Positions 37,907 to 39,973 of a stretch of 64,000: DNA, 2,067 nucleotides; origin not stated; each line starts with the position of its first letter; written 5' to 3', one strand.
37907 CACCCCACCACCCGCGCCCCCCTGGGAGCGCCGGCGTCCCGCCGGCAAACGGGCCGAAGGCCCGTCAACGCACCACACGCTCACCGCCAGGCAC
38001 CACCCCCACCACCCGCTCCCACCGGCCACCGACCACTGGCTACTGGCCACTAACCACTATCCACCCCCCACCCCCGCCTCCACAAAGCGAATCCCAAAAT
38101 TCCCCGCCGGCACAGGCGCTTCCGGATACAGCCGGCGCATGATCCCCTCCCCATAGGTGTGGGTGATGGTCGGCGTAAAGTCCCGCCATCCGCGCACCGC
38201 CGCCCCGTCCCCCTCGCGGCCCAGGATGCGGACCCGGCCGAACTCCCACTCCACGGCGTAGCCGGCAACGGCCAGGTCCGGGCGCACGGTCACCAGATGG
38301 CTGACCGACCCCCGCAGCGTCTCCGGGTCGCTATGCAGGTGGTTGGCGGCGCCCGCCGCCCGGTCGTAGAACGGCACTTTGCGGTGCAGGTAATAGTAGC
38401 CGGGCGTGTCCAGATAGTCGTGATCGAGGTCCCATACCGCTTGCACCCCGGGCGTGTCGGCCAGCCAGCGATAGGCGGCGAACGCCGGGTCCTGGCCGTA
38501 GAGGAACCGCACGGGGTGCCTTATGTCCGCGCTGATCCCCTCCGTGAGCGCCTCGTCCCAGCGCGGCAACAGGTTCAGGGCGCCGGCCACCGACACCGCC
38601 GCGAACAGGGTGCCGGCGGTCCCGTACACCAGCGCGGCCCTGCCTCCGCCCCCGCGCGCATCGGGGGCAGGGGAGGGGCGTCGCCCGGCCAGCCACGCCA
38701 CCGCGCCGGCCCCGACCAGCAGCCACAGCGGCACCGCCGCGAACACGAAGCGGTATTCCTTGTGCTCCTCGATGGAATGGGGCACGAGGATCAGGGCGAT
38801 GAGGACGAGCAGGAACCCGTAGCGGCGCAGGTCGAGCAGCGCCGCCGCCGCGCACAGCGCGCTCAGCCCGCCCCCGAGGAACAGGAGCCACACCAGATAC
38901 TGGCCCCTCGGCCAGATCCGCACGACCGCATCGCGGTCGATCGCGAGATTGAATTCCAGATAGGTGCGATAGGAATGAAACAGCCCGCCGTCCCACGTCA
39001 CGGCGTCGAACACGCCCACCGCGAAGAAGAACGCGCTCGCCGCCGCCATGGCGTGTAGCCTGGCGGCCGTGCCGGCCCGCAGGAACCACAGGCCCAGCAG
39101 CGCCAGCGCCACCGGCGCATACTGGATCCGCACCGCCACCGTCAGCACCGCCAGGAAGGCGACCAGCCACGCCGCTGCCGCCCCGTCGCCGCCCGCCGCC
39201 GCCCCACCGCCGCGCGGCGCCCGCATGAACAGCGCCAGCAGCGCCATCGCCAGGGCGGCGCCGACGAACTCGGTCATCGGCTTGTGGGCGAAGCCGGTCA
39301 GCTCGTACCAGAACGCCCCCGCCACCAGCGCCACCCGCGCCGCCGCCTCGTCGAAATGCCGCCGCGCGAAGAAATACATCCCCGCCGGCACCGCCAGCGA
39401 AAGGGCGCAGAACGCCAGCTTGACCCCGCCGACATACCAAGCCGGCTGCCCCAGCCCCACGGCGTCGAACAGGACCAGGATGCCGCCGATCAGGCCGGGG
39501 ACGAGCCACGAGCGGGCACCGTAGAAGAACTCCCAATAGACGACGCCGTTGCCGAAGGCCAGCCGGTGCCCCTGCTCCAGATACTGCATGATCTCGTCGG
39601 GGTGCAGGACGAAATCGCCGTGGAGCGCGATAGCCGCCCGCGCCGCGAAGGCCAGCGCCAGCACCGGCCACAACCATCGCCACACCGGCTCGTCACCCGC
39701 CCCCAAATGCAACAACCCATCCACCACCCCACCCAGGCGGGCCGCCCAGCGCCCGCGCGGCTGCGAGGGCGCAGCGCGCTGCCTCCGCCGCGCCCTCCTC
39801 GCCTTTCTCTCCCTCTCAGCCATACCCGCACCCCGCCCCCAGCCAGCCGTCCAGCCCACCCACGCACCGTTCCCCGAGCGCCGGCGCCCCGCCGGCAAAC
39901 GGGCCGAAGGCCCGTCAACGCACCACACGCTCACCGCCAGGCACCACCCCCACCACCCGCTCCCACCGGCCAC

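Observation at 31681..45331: Glycosylation island: PPM-synthase-like GT2 plus a tandem, mosaic array of eukaryote-type GT22 (PIG-B/ALG9-like) mannosyltransferases and two more GT-C paralogs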

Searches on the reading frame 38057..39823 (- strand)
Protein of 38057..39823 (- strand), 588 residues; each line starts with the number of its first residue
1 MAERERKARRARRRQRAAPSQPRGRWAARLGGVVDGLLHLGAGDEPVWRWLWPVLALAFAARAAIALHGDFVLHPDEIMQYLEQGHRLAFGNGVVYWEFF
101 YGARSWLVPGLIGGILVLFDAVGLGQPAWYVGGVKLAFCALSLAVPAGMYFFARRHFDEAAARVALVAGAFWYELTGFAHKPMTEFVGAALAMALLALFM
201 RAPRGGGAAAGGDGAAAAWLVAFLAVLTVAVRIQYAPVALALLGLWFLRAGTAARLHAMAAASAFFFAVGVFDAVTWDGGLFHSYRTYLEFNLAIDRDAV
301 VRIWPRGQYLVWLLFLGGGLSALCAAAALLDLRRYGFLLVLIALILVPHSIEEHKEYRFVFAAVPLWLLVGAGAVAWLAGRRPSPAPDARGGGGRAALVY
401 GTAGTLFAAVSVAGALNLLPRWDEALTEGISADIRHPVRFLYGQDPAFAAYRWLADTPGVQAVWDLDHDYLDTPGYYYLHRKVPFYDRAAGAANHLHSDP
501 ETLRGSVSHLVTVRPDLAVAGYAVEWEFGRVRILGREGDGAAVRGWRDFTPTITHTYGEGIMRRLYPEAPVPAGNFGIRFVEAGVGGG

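Call 4: search_protein_families(library=pfam, proteins=[window:38057-39823:-], max_evalue=0.1)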
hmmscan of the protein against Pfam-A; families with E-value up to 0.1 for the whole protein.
window:38057-39823:- (588 aa): 2 families
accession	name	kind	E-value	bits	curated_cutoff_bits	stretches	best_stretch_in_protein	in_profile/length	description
PF03901.23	Glyco_transf_22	-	1.9e-23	83.8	23.8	1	56-376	4-332/414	Alg9-like mannosyltransferase family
PF25393.1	LTM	-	0.089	13.2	27.5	0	210-236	11-37/42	LUBAC thetering domain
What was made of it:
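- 38057..39823 (-): GT22 copy c3 (588 aa), with two insertions of 7 and about 11 aa. PF03901 hits at 2e-23 (call 4).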

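Call 5: search_protein_families(library=ncbifam, proteins=[window:38057-39823:-], max_evalue=0.1)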
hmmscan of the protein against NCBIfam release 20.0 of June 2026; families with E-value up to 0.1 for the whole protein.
window:38057-39823:- (588 aa): 0 families
